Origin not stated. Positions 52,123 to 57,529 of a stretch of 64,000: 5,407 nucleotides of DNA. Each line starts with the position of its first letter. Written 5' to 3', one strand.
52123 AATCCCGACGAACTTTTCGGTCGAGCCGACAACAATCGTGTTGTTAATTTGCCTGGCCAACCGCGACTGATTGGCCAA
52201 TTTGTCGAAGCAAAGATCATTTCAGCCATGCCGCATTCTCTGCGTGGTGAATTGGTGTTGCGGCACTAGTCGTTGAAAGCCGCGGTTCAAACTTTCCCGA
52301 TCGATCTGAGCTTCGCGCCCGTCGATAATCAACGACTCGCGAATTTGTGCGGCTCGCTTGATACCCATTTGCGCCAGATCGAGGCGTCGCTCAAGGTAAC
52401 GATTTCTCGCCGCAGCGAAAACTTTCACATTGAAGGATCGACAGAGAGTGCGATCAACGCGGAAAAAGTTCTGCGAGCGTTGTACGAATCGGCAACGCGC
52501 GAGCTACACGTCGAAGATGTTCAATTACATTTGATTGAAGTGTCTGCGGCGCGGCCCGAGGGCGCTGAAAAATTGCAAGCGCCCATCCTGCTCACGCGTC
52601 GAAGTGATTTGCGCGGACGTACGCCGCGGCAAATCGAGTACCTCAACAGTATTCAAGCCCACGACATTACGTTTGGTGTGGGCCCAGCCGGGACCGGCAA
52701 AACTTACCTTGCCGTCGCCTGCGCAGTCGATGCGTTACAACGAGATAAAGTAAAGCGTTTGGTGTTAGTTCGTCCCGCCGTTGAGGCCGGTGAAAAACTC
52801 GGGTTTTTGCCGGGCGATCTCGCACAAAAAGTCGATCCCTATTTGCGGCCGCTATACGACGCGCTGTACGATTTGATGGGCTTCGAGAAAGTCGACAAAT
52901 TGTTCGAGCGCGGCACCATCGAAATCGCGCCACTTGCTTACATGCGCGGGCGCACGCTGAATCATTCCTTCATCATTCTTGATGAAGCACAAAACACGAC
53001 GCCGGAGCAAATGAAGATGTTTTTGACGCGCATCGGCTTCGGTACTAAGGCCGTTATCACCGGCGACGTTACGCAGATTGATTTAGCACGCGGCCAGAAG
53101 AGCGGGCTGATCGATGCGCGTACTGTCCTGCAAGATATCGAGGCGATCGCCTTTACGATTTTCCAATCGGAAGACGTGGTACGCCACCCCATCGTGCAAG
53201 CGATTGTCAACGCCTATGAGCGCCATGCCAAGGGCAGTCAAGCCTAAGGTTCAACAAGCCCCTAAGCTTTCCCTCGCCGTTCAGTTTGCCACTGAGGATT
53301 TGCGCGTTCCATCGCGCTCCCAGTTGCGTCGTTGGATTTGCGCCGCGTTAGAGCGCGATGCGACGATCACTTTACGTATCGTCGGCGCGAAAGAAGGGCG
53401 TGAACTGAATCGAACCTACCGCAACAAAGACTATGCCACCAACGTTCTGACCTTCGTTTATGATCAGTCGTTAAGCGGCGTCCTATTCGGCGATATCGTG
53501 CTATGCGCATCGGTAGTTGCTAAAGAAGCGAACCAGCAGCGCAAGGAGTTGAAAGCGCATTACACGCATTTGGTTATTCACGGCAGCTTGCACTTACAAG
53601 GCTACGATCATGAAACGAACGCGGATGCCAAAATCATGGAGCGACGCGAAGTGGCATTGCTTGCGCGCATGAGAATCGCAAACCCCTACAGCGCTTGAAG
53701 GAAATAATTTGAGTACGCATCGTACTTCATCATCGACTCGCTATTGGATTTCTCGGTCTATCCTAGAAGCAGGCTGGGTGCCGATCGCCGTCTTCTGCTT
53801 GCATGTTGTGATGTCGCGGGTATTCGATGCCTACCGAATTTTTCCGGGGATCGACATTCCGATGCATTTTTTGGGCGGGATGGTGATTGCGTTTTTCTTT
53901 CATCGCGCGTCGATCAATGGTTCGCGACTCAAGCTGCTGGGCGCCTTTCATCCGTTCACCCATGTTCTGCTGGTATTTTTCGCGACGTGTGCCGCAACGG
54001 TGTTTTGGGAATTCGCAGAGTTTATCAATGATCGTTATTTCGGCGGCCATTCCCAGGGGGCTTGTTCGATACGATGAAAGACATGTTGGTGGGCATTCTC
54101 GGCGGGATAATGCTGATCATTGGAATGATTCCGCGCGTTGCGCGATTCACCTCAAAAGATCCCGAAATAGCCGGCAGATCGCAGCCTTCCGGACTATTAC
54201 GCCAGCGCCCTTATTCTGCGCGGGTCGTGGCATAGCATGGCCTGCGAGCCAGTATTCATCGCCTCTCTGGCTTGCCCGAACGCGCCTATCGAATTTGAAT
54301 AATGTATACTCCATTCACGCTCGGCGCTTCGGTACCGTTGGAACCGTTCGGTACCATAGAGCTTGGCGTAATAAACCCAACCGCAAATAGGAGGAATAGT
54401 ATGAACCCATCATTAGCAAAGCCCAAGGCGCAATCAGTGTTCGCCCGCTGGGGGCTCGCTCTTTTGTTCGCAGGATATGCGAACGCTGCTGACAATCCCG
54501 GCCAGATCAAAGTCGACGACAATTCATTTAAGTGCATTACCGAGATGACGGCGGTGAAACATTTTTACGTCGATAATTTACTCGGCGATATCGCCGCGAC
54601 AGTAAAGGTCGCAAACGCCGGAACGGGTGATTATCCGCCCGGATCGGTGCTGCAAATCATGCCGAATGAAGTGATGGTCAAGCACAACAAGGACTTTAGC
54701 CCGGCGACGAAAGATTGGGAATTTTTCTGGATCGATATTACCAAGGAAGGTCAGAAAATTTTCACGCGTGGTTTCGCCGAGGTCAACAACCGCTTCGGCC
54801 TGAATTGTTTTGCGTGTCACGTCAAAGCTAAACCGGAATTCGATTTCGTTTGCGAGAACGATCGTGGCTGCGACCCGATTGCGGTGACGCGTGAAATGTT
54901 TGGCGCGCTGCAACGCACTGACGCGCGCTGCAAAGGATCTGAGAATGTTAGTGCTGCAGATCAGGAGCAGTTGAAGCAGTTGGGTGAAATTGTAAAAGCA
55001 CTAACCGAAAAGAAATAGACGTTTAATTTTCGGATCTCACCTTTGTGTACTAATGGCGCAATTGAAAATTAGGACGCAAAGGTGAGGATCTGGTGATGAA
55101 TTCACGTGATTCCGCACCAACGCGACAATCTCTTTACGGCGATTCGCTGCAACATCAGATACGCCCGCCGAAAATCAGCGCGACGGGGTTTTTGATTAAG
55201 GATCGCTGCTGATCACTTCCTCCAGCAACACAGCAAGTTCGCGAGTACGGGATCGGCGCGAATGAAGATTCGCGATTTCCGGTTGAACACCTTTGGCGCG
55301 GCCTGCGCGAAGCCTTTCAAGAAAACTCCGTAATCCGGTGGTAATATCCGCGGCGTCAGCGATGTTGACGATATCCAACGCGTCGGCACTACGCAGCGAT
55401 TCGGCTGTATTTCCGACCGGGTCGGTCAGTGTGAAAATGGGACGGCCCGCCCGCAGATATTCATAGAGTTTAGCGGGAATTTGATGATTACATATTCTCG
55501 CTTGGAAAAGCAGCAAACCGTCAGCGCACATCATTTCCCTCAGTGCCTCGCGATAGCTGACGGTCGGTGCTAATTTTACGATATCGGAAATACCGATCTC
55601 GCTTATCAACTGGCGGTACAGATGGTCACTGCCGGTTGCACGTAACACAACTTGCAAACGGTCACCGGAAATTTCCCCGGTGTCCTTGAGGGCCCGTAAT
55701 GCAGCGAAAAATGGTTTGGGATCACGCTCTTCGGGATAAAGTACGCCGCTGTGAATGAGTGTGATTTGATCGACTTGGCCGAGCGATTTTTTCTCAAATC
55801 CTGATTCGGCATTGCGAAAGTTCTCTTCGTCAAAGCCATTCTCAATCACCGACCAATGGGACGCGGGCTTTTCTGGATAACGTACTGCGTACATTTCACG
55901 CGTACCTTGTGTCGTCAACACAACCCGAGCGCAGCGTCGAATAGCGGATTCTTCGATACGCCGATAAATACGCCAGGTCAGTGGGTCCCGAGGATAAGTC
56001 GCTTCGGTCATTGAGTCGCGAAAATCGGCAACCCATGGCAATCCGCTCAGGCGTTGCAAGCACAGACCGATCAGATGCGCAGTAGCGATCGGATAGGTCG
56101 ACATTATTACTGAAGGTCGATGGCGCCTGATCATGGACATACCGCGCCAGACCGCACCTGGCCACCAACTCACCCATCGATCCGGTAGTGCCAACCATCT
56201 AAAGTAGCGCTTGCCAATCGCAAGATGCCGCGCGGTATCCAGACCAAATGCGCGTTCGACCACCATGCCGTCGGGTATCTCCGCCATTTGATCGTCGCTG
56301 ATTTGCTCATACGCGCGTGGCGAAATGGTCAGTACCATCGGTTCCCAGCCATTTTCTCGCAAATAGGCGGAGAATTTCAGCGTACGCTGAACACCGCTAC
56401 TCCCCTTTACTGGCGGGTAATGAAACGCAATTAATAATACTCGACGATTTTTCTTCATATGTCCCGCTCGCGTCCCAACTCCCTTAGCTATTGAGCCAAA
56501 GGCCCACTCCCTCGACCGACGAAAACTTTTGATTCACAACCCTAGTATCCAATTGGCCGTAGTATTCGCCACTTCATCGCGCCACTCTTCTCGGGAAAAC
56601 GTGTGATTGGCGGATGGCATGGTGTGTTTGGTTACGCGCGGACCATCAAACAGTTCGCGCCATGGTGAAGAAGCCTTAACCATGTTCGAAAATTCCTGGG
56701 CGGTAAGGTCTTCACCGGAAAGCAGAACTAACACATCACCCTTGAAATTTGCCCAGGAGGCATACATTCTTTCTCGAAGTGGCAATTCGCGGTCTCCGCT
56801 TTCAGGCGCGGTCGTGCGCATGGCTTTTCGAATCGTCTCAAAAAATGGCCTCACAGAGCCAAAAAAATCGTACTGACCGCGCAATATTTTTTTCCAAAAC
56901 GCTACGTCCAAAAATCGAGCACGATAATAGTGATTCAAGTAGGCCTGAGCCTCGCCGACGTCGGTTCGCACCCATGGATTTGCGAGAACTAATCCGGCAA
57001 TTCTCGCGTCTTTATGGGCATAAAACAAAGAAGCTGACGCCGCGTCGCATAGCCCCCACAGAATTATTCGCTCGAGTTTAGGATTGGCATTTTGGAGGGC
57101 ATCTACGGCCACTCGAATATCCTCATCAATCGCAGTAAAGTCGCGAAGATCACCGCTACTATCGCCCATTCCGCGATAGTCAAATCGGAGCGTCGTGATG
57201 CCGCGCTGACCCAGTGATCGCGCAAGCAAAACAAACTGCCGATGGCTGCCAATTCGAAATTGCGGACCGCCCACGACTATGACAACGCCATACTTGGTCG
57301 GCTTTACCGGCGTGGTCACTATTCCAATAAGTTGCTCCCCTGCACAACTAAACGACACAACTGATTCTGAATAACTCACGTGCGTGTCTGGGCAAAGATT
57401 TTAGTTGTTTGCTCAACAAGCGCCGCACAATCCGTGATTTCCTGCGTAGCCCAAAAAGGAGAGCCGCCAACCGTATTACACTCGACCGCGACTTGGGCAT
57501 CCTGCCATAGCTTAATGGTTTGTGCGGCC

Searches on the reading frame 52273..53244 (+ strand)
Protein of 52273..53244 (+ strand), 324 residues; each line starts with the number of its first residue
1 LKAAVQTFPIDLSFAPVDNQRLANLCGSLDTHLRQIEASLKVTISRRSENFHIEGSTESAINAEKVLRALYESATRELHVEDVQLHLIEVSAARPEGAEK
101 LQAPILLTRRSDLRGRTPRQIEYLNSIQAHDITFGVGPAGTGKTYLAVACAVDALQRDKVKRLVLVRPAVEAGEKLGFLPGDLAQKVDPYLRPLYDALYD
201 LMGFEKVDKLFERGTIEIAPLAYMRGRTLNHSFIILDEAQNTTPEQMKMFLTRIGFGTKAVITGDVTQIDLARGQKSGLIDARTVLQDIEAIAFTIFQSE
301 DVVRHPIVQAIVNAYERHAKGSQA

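Call 19: search_protein_families(library=ncbifam, proteins=[window:52273-53244:+], max_evalue=1e-8)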
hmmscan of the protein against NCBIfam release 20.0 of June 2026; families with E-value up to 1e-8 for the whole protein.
window:52273-53244:+ (324 aa): 2 families
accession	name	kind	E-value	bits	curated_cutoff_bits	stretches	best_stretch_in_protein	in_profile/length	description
NF007827.1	PRK10536.1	equivalog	3.7e-60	203.4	380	1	110-315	46-253/253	phosphate starvation-inducible protein PhoH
NF053827.1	RNA5-3helPhoH2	equivalog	4.3e-29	101.8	680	1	136-284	243-394/427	RNA 5'-3' helicase PhoH2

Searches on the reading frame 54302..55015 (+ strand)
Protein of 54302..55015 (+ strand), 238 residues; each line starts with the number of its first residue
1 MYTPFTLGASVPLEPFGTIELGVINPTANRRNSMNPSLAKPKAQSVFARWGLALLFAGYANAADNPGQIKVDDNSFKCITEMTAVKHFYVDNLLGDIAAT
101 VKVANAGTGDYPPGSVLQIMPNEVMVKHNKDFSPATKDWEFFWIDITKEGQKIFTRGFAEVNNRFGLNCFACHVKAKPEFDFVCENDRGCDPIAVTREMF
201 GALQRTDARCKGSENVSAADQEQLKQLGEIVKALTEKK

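Call 20: search_protein_families(library=pfam, proteins=[window:54302-55015:+], max_evalue=0.001)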
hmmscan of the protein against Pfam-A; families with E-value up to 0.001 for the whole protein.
window:54302-55015:+ (238 aa): 1 family
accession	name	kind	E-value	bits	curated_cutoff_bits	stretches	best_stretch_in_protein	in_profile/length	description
PF16694.10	Cytochrome_P460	-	3.4e-05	24.7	27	1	105-177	58-118/125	Cytochrome P460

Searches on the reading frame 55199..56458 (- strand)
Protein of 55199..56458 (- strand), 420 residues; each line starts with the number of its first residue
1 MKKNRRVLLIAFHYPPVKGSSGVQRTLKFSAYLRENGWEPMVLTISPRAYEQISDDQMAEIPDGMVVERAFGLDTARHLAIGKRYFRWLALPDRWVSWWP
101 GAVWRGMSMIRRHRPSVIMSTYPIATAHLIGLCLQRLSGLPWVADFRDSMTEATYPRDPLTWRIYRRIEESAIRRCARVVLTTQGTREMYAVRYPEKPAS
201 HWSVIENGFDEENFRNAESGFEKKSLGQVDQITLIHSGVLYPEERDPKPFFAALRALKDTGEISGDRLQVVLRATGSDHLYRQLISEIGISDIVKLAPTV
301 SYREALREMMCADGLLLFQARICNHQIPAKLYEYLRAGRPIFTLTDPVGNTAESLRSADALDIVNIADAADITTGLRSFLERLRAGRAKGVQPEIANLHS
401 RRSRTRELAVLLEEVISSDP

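Call 19: search_protein_families(library=ncbifam, proteins=[window:55199-56458:-], max_evalue=1e-8)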
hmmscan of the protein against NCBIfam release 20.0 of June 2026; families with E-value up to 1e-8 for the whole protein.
window:55199-56458:- (420 aa): 0 families

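Call 68: search_protein_families(library=pfam, proteins=[window:55199-56458:-], max_evalue=0.001)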
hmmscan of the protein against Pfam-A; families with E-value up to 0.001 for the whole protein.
window:55199-56458:- (420 aa): 2 families
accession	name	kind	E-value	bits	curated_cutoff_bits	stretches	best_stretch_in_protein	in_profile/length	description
PF13439.12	Glyco_transf_4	-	1.1e-10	42.2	28.5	1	27-212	9-169/170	Glycosyltransferase Family 4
PF13579.12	Glyco_trans_4_4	-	3.8e-10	40.8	29.7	1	24-208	5-158/158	Glycosyl transferase 4-like domain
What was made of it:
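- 55196..58687 (-): Dispersed fragment of an exosortase-A-type EPS system in the same genome: GT4 glycosyltransferase (55196-56458), hydr1_PEP (56534-57379), hydr2_PEP (57376-58212) and an acyl carrier protein (58445-58687). Pfam GT4 and PP-binding (call 68).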

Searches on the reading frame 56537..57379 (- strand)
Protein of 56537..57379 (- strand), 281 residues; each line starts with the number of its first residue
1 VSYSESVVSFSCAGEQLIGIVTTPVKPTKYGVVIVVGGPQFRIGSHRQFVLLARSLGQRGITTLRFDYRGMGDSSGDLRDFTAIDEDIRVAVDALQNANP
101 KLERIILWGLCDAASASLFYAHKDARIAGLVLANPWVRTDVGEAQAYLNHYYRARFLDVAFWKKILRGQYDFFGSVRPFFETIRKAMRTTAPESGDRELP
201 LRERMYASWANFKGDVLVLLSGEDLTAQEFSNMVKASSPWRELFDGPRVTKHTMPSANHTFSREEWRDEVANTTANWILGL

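Call 19: search_protein_families(library=ncbifam, proteins=[window:56537-57379:-], max_evalue=1e-8)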
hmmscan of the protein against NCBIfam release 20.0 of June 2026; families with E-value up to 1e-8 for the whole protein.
window:56537-57379:- (281 aa): 2 families
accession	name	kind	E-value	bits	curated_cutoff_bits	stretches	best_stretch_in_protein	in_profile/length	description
TIGR03100.1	hydr1_PEP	hypoth_equivalog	7.4e-100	333.8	168.45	1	5-278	2-272/274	hydrolase 1, exosortase A system-associated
TIGR03101.1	hydr2_PEP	hypoth_equivalog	2.4e-10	40.4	202.75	1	17-154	12-146/266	hydrolase 2, exosortase A system-associated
